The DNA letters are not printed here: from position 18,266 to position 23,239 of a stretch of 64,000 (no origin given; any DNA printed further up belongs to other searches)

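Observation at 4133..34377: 30-kb battery of seven autonomous, co-oriented cassettes for giant FN3/GLUG lipoproteins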

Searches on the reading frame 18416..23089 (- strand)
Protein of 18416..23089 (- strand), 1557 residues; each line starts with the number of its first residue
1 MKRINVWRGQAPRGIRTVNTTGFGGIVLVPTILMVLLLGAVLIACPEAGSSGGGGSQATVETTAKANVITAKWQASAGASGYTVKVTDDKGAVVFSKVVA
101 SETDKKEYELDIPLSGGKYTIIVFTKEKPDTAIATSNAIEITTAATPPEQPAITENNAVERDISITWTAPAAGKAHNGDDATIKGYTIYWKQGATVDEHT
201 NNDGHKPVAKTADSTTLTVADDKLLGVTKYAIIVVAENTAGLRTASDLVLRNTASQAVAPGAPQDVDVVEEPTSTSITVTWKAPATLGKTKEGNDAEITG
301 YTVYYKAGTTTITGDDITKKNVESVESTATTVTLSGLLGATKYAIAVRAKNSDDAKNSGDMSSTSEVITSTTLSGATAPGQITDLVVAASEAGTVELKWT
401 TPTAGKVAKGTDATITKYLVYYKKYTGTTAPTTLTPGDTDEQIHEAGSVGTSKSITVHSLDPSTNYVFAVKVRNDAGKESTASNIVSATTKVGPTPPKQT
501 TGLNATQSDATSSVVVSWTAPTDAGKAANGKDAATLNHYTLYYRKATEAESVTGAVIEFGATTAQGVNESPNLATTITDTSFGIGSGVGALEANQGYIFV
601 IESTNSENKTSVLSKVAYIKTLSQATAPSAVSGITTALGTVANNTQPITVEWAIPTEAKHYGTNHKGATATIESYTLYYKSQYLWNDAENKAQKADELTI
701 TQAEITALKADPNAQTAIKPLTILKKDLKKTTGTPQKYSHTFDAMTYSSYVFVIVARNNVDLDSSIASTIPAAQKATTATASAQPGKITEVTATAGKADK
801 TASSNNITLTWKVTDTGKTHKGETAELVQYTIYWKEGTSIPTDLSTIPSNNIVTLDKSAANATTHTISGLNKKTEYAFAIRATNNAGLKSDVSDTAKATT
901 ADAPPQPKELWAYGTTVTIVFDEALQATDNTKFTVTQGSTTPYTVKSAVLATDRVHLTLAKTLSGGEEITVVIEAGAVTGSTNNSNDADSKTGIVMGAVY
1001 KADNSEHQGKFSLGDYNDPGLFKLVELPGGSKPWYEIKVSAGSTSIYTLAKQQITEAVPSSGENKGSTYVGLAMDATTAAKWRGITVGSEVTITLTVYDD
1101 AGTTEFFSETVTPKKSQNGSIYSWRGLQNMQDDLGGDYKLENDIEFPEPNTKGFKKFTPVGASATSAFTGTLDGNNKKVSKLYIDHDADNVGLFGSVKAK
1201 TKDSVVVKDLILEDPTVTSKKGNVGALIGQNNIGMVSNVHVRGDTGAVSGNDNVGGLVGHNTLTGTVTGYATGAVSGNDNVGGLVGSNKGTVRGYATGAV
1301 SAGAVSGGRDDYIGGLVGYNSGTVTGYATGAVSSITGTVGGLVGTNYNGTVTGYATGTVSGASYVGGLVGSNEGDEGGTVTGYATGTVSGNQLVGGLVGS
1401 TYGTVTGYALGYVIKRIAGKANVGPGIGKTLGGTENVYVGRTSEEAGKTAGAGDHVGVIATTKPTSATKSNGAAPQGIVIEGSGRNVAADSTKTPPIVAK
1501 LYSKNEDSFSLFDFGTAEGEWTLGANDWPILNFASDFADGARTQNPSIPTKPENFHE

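Call 5: search_protein_families(library=pfam, proteins=[window:18416-23089:-], max_evalue=0.01)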
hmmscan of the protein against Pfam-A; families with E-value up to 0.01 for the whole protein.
window:18416-23089:- (1557 aa): 9 families
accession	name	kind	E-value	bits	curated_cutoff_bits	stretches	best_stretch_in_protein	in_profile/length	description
PF00041.27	fn3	-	4.1e-34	117.1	25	4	262-353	2-72/84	Fibronectin type III domain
PF25059.1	FN3_DSCAM-DSCAML_C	-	2e-13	50.9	39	1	442-494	34-86/89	DSCAM/DSCAML C-terminal Fn3-like domain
PF16794.11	fn3_4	-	2.4e-10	40.7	27.1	0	147-201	2-53/103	Fibronectin-III type domain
PF25523.1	Ig_RIMBP2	-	3.1e-10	40.4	27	1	260-355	3-89/105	RIMBP2-like, immunoglobulin-like domain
PF16656.11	Pur_ac_phosph_N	-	1.2e-06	29.4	30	1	271-367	10-88/93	Purple acid Phosphatase, N-terminal domain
PF09294.16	Interfer-bind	-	4.3e-06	27.4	21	0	266-358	8-93/104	Interferon-alpha/beta receptor, fibronectin type III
PF25788.1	Ig_Rha78A_N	-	6.8e-05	23.5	27.4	0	442-490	49-101/105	Rha78A-like, N-terminal immunoglobulin domain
PF24058.1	DUF7359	-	0.001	19.3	27.5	1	269-354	29-112/123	Domain of unknown function (DUF7359)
PF10179.15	NDNF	-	0.0031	18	27.3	0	449-485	85-121/127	Neuron-derived neurotrophic factor, first Fn(III) domain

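Call 6: search_protein_families(library=ncbifam, proteins=[window:18416-23089:-], max_evalue=0.01)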
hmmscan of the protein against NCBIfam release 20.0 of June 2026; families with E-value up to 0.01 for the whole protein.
window:18416-23089:- (1557 aa): 1 family
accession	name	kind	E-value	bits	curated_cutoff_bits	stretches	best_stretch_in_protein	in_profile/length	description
NF041611.1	exoglucan_CbhB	equivalog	0.0015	16.6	1950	1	426-555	727-849/997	exoglucanase CbhB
